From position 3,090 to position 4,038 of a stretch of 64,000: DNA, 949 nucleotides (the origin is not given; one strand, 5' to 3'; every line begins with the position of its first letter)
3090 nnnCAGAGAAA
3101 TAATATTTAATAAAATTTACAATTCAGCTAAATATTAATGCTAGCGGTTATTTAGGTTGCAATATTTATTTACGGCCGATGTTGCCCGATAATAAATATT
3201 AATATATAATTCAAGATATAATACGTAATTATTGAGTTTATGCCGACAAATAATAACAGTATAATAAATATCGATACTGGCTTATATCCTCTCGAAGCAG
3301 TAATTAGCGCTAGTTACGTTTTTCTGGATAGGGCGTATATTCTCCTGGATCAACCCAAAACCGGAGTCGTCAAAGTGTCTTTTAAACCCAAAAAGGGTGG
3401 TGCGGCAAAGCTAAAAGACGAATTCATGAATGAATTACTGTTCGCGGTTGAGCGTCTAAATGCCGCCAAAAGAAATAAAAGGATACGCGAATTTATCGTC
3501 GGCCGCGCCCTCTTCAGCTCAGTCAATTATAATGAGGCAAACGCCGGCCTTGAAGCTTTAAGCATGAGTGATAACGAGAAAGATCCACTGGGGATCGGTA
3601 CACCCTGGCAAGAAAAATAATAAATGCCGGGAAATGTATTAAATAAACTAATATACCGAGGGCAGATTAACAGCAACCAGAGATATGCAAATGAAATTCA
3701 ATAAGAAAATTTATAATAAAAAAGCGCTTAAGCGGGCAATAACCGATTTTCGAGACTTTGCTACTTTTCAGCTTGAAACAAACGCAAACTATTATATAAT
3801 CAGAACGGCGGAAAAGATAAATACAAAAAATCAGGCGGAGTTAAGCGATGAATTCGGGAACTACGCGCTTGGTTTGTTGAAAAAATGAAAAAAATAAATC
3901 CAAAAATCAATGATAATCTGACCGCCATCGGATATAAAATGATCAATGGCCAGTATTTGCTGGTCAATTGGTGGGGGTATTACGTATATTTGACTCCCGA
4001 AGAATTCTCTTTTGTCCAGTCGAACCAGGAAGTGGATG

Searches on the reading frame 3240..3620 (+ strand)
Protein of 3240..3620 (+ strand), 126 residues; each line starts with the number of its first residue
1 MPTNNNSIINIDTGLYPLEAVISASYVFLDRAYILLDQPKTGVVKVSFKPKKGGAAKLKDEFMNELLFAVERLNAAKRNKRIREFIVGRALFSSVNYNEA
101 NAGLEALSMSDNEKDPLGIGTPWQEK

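Call 5: search_protein_families(library=ncbifam, proteins=[window:3240-3620:+], max_evalue=0.01)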
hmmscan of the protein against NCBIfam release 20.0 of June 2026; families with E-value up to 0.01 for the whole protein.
window:3240-3620:+ (126 aa): 2 families
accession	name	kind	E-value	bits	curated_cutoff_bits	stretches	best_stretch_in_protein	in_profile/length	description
TIGR03976.1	chp_LLNDYxLRE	equivalog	2.4e-12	47.1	50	1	11-94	1-87/90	His-Xaa-Ser system protein HxsD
NF038315.1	HxsD_rel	equivalog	0.00027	21.1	41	1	10-68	2-59/62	HxsD-like protein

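Call 6: search_protein_families(library=pfam, proteins=[window:3240-3620:+], max_evalue=0.01)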
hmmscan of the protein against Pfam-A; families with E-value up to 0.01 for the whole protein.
window:3240-3620:+ (126 aa): 0 families

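Call 63: search_protein_families(library=padloc, proteins=[window:3240-3620:+], max_evalue=0.01)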
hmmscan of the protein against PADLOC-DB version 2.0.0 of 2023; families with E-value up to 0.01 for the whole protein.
window:3240-3620:+ (126 aa): 0 families

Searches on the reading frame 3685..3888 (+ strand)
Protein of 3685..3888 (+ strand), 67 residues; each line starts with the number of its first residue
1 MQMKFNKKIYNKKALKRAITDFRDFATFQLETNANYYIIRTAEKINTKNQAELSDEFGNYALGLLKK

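Call 5: search_protein_families(library=ncbifam, proteins=[window:3685-3888:+], max_evalue=0.01)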
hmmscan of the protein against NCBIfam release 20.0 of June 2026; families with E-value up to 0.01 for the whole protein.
window:3685-3888:+ (67 aa): 2 families
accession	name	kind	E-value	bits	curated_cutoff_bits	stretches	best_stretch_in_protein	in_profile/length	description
NF038315.1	HxsD_rel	equivalog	1.9e-19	69.6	41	1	4-65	2-61/62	HxsD-like protein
TIGR03976.1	chp_LLNDYxLRE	equivalog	3e-05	24.3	50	1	5-59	1-57/90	His-Xaa-Ser system protein HxsD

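Call 6: search_protein_families(library=pfam, proteins=[window:3685-3888:+], max_evalue=0.01)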
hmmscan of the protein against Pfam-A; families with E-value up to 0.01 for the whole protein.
window:3685-3888:+ (67 aa): 0 families

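Call 63: search_protein_families(library=padloc, proteins=[window:3685-3888:+], max_evalue=0.01)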
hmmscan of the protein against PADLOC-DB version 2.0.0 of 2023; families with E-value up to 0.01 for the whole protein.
window:3685-3888:+ (67 aa): 0 families
